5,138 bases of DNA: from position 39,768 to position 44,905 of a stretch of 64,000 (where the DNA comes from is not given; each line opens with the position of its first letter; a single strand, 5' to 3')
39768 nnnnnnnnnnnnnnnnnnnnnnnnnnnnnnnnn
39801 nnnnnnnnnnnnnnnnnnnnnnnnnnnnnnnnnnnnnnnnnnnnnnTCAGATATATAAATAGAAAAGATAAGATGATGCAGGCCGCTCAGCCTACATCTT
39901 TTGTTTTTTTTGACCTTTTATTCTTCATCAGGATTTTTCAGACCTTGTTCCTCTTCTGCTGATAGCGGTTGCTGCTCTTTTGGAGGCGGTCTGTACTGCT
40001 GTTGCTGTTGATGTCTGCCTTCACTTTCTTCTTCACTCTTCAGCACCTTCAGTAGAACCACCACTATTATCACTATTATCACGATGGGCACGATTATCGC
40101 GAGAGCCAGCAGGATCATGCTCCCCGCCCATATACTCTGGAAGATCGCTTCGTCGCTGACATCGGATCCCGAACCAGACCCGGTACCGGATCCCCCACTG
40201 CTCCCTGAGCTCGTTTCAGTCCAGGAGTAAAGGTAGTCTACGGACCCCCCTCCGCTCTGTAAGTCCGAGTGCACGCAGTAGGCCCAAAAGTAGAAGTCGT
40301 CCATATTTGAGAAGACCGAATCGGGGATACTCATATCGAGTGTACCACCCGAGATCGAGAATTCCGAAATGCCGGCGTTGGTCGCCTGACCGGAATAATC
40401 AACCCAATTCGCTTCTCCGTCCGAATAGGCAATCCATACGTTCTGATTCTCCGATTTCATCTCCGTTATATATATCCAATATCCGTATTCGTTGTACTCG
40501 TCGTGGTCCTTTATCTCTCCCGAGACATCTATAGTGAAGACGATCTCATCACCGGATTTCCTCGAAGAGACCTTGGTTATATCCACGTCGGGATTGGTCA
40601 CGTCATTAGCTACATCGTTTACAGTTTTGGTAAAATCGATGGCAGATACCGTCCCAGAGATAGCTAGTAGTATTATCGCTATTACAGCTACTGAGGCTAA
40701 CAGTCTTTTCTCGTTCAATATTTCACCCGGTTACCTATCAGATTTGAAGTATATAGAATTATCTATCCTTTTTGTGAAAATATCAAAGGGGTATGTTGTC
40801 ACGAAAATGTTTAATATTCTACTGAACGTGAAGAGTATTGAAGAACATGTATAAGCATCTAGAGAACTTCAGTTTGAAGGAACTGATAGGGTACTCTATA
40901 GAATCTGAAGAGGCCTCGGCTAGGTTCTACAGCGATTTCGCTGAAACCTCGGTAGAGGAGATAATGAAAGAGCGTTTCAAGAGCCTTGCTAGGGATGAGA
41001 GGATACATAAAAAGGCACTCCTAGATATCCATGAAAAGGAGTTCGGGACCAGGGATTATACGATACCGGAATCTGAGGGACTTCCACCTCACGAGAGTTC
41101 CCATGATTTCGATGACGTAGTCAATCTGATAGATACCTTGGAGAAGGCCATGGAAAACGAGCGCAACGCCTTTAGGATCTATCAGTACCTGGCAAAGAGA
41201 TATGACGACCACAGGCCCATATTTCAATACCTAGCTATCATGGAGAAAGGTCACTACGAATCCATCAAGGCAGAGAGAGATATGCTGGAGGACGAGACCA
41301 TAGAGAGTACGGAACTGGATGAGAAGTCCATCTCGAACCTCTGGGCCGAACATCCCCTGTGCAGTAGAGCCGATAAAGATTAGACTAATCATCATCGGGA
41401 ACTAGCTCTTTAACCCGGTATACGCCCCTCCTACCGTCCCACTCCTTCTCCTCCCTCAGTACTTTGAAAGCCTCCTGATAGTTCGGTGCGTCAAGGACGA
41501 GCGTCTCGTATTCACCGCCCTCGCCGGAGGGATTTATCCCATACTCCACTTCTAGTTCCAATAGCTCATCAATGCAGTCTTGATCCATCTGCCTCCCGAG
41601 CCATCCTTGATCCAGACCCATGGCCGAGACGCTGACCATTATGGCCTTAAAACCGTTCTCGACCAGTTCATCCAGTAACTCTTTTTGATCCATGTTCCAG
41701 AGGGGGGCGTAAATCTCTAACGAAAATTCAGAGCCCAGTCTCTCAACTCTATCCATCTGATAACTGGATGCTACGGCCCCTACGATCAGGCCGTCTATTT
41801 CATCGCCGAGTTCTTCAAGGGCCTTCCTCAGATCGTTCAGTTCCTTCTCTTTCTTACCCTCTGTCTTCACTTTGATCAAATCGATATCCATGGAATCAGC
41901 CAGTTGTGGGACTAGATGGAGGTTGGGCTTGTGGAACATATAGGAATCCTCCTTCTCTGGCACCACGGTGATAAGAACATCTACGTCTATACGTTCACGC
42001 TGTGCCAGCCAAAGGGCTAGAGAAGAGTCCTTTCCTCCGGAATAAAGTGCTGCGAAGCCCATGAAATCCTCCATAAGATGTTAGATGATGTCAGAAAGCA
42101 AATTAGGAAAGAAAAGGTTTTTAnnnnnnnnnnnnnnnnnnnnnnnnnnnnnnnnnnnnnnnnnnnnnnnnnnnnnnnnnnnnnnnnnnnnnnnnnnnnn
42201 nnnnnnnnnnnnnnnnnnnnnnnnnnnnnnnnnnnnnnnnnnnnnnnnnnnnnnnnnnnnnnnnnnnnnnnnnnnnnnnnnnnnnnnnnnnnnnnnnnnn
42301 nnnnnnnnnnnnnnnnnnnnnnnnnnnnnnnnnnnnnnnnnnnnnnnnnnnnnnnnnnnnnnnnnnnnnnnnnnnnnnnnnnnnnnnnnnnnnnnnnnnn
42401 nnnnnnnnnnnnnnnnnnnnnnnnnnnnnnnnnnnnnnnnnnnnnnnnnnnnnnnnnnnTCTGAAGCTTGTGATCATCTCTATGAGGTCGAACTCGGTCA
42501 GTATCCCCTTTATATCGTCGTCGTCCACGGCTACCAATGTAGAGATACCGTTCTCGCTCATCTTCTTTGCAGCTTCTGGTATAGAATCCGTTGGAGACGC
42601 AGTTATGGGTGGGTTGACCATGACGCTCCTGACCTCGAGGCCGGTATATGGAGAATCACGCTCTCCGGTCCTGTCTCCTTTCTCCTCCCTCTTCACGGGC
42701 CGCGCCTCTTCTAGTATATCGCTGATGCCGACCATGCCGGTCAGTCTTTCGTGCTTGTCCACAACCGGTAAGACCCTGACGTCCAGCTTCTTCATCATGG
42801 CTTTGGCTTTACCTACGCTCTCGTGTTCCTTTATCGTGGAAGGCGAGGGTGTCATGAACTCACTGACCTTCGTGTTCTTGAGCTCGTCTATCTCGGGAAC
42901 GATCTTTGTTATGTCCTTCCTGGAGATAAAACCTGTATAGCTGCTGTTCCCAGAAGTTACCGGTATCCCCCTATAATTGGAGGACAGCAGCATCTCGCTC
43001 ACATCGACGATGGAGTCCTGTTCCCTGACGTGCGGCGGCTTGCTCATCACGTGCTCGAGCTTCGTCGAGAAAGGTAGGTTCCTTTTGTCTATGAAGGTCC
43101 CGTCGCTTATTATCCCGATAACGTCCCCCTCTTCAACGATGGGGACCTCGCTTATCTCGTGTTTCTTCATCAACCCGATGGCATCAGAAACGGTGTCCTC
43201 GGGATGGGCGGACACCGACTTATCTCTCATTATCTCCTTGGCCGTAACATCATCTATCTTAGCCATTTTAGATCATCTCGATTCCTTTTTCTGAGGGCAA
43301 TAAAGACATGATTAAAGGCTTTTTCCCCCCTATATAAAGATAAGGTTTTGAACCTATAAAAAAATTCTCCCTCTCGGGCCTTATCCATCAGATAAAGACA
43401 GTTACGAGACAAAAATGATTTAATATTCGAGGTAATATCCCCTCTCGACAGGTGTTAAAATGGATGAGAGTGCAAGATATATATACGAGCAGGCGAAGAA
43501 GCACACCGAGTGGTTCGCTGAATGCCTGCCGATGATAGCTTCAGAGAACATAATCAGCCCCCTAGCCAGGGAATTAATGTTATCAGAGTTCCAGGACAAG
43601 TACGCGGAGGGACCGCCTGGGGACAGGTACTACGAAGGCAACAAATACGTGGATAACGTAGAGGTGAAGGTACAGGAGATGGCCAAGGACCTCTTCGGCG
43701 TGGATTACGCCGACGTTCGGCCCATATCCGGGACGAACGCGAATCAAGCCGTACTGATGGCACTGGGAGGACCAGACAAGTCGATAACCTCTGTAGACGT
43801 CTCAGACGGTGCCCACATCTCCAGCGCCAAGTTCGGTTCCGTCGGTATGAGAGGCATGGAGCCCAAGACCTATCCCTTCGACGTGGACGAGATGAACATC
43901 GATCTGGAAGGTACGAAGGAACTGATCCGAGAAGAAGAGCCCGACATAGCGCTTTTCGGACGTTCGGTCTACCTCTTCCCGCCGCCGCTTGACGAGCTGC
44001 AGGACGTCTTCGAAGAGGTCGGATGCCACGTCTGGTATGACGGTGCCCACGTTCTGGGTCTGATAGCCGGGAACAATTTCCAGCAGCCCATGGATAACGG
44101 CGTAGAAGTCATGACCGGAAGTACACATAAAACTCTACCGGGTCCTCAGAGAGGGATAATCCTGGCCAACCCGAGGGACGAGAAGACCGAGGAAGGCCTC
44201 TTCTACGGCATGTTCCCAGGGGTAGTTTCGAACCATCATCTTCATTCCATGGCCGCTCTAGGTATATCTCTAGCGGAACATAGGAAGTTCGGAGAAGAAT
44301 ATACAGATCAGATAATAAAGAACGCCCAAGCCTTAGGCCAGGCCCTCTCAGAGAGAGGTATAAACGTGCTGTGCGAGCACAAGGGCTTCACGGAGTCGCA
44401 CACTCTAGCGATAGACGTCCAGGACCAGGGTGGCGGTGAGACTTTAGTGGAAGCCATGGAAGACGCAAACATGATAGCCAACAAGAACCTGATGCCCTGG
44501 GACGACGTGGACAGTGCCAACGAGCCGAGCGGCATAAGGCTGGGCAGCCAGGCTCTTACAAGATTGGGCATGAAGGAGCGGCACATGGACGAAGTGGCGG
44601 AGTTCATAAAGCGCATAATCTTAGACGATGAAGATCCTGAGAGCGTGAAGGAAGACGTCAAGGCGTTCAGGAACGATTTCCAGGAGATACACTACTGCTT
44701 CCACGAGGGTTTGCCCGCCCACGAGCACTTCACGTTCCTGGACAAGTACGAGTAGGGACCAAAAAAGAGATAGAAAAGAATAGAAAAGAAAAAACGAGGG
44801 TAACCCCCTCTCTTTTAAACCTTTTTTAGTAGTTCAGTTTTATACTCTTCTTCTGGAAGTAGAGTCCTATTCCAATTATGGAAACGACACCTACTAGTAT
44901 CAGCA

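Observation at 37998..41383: Tandem array of four ferritin-like diiron paralogs, three with a conserved C-terminal FEFEKRQ(T/I)Q tail and their own conserved promoter box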

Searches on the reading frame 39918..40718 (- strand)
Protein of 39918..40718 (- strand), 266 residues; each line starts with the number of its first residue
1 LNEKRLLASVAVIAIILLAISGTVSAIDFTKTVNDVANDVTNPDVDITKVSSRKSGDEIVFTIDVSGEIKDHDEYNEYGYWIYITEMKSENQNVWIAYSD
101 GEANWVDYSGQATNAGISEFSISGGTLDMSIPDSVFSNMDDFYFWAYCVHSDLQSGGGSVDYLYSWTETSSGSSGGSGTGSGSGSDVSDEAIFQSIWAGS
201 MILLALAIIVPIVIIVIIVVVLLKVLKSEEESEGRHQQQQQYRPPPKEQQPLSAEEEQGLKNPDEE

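Call 3: search_protein_families(library=pfam, proteins=[window:39918-40718:-], max_evalue=0.1)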
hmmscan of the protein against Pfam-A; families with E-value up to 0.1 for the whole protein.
window:39918-40718:- (266 aa): 9 families
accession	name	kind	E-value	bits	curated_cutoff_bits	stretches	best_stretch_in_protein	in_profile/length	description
PF14221.11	DUF4330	-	0.0031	18.1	27.6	0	11-104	20-112/167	Domain of unknown function (DUF4330)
PF11368.13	DUF3169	-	0.0033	17.5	31.6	1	195-240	45-90/250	Protein of unknown function (DUF3169)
PF13291.12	ACT_4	-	0.0063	17.6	27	1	24-76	11-63/80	ACT domain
PF15102.11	TMEM154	-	0.013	15.8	30.3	1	201-242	66-109/153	TMEM154 protein family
PF16118.10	DUF4834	-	0.034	15.5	27.8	0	204-255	7-63/99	Domain of unknown function (DUF4834)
PF24151.2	ArlX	-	0.041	13.8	28.7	1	203-261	3-63/229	ArlX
PF23895.1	Phage_zn_bind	-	0.046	14.2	27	0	50-85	10-43/69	Phage zinc binding domain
PF06143.16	Baculo_11_kDa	-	0.046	13.8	28.4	1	203-241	37-75/84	Baculovirus 11 kDa family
PF20084.4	TrbK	-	0.05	14.1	23.9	0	206-255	6-53/102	Conjugative transfer region protein TrbK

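Call 4: search_protein_families(library=ncbifam, proteins=[window:39918-40718:-], max_evalue=0.1)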
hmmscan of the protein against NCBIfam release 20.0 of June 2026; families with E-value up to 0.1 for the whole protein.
window:39918-40718:- (266 aa): 6 families
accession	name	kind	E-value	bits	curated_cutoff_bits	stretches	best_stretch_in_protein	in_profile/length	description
NF006283.1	PRK08455.1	equivalog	0.0048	16.6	187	1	203-250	20-68/182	flagellar basal body-associated protein FliL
NF004729.0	PRK06073.1-5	equivalog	0.0058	16.6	94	0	199-235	8-46/134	NADH dehydrogenase subunit A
NF050118.1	aa3_CtaJ_Mycob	equivalog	0.011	16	43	0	206-246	8-45/80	aa3-type cytochrome oxidase subunit CtaJ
NF045753.1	MPN449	equivalog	0.019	14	500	1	187-222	376-410/451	MPN449 family protein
NF042931.1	SAG1386_EF1546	equivalog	0.029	14.5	80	0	201-240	29-68/158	SAG1386/EF1546 family surface-associated protein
NF051466.1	MSP1_alpha_C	equivalog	0.089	12.4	125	0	195-257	143-204/224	major surface protein MSP1 subunit alpha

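Call 63: search_protein_families(library=phrogs, proteins=[window:39918-40718:-], max_evalue=0.01)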
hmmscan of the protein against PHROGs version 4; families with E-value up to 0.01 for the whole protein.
window:39918-40718:- (266 aa): 0 families

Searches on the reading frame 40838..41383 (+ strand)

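Call 3: search_protein_families(library=pfam, proteins=[window:40838-41383:+], max_evalue=0.1)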
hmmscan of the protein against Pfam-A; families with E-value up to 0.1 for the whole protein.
window:40838-41383:+ (181 aa): 1 family
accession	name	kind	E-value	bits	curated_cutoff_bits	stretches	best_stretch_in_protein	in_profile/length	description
PF02915.23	Rubrerythrin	-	8.9e-19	68.7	22.8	1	15-145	1-135/137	Rubrerythrin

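Call 4: search_protein_families(library=ncbifam, proteins=[window:40838-41383:+], max_evalue=0.1)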
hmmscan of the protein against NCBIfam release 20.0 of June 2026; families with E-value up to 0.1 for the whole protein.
window:40838-41383:+ (181 aa): 1 family
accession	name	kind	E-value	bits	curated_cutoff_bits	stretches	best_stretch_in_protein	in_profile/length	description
NF045676.1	FeExpMbfA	equivalog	4.6e-10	39.4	450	1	6-154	2-155/318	iron exporter MbfA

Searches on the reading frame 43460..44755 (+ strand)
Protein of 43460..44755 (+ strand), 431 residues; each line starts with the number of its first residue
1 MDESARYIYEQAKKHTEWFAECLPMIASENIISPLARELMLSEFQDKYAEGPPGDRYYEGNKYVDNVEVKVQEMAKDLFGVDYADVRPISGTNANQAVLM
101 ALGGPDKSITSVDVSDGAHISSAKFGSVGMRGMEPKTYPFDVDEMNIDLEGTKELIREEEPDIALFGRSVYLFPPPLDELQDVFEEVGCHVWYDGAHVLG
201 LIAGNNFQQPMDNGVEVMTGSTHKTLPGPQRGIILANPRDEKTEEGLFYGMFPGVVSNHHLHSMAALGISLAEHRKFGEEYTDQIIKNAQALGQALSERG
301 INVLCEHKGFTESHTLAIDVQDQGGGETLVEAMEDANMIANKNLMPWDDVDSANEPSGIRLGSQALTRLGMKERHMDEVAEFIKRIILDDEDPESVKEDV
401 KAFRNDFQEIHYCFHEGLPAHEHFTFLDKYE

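Call 22: search_protein_families(library=pfam, proteins=[window:43460-44755:+], max_evalue=0.001)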
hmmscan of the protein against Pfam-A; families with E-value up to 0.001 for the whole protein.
window:43460-44755:+ (431 aa): 3 families
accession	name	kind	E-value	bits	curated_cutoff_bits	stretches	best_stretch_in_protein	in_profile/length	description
PF00464.25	SHMT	-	2e-66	224.7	27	1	6-383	6-399/399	Serine hydroxymethyltransferase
PF01212.27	Beta_elim_lyase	-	4.5e-06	26.6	27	1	49-397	19-279/288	Beta-eliminating lyase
PF00155.27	Aminotran_1_2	-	1.6e-05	24.7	19.7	1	68-310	44-304/361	Aminotransferase class I and II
